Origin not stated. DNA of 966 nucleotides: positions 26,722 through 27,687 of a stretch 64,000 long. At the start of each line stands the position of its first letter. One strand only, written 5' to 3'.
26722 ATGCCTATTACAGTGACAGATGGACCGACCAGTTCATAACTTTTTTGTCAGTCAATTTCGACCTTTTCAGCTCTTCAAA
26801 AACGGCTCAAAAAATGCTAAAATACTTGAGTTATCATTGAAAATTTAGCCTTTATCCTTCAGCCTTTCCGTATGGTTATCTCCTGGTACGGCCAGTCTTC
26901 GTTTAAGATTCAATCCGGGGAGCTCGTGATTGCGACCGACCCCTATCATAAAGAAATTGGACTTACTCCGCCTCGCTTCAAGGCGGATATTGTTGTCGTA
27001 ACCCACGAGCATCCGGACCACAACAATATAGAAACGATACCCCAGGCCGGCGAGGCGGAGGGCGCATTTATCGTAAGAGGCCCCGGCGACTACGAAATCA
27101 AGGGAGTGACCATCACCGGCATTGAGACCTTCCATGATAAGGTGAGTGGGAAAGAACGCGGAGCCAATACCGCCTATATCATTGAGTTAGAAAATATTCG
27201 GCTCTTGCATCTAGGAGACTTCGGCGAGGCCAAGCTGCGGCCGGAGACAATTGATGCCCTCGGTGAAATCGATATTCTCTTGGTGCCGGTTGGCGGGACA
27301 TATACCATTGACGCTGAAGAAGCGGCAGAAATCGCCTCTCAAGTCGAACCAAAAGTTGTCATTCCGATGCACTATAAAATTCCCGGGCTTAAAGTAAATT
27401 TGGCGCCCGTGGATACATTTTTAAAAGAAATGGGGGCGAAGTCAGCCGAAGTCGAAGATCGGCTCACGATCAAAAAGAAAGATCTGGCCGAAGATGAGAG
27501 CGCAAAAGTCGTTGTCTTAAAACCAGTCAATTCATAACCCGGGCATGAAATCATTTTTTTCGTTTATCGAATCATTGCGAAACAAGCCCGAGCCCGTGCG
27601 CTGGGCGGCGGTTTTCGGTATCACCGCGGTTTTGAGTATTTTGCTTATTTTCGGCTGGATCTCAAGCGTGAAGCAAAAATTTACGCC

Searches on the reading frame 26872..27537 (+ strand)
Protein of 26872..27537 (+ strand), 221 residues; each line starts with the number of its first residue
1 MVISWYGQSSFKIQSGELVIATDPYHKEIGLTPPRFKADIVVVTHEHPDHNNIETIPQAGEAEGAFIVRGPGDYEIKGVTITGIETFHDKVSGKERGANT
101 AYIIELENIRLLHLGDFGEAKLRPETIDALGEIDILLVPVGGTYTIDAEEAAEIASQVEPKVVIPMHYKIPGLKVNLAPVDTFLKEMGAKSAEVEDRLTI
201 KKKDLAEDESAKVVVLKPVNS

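Call 78: search_protein_families(library=pfam, proteins=[window:26872-27537:+], max_evalue=0.001)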
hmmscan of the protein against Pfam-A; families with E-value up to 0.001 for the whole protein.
window:26872-27537:+ (221 aa): 2 families
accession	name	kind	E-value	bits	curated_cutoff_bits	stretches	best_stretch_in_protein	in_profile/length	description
PF13483.12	Lactamase_B_3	-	5.7e-50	169.9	24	1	3-167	2-160/160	Beta-lactamase superfamily domain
PF12706.13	Lactamase_B_2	-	2.3e-14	53.9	27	1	74-168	96-200/200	Beta-lactamase superfamily domain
